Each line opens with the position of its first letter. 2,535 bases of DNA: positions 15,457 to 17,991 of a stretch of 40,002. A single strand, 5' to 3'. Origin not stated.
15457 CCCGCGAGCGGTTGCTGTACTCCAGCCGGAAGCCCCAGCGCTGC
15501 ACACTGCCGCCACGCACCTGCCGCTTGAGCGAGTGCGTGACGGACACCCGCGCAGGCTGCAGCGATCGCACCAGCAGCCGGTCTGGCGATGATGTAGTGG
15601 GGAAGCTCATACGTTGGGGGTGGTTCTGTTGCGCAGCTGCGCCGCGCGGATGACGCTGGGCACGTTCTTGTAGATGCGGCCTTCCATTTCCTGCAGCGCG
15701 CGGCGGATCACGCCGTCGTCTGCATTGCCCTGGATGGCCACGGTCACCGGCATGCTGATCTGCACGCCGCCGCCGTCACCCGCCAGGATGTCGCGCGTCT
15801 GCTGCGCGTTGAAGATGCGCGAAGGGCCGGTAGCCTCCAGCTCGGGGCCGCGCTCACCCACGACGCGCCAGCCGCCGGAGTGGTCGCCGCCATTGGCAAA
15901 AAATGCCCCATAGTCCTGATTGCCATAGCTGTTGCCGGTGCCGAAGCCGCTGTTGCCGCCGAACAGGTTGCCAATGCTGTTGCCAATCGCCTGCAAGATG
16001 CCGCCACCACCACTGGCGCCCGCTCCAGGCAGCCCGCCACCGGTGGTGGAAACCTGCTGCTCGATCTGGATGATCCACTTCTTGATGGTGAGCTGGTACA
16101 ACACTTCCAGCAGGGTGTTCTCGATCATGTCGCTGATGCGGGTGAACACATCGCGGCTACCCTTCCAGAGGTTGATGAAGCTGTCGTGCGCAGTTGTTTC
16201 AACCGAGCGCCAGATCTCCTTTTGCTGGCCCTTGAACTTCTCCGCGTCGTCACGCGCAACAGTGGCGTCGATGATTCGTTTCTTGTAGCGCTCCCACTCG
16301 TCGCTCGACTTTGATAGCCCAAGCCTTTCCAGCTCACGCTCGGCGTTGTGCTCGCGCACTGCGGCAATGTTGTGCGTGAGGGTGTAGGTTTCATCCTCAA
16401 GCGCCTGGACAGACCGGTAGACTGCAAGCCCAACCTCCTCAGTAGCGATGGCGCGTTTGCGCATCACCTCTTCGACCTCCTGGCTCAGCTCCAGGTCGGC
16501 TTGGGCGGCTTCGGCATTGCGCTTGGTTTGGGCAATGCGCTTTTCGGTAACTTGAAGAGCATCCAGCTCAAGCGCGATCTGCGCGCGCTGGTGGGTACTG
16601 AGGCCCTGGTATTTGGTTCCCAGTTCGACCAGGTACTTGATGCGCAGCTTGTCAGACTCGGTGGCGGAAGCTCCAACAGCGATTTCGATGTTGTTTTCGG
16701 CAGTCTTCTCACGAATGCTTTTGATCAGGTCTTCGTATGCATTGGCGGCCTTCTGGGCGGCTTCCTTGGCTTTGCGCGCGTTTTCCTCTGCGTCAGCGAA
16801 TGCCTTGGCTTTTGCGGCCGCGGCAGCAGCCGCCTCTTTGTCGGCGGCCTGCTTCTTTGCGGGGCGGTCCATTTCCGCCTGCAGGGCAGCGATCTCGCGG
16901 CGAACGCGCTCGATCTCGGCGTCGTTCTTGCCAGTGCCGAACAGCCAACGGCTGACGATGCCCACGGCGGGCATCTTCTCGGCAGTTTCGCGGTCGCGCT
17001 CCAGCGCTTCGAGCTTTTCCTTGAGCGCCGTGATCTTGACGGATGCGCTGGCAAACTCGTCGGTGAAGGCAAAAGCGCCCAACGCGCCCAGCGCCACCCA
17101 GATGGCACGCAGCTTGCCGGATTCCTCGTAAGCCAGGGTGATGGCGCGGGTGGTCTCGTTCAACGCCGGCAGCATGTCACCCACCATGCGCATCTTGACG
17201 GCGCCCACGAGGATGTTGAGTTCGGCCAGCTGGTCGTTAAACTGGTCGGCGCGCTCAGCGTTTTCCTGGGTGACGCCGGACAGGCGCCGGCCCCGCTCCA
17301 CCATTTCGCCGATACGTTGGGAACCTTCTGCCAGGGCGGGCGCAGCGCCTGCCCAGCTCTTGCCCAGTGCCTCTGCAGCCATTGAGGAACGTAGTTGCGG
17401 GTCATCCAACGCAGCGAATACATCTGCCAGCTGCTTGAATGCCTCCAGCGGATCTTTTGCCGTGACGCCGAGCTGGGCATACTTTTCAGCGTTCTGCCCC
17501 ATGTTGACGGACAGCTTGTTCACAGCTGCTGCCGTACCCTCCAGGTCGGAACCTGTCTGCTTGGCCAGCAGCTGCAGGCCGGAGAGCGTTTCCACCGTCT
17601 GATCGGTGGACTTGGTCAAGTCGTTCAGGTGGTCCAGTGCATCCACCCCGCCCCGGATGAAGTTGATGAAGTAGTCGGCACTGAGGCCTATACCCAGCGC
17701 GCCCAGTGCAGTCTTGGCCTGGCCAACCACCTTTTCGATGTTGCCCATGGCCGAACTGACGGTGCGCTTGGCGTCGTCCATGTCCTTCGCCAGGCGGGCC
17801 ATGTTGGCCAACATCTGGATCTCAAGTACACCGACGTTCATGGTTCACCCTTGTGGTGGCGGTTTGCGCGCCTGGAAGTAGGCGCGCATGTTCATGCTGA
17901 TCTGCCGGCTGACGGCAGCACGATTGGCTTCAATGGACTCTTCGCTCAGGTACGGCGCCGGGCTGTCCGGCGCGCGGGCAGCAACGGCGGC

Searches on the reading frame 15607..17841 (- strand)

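Call 17: search_protein_families(library=phrogs, proteins=[window:15607-17841:-], max_evalue=0.00001)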
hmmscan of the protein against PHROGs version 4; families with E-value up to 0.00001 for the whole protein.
window:15607-17841:- (744 aa): 8 families
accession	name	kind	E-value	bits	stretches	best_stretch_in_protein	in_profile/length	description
phrog_13338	-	unknown function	9.9e-22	78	1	20-277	15-286/903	-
phrog_8125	-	tail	2.2e-15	57.7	1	40-234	69-274/578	tail length tape measure protein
phrog_25966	-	tail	5.7e-14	51.6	1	304-648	479-837/1651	tail length tape measure protein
phrog_12278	-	tail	2.6e-10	41.1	1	99-235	111-242/448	tail fiber protein/ lysozyme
phrog_8462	-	tail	2.7e-09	37.3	1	16-257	31-279/672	tail length tape measure protein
phrog_9388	-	unknown function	5.4e-09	36.3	1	26-232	22-232/615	-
phrog_2854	-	tail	3.3e-08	33.7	1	2-464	5-517/855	tail length tape measure protein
phrog_19487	-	tail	5.7e-07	29.2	1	606-690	1000-1068/1147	tail length tape measure protein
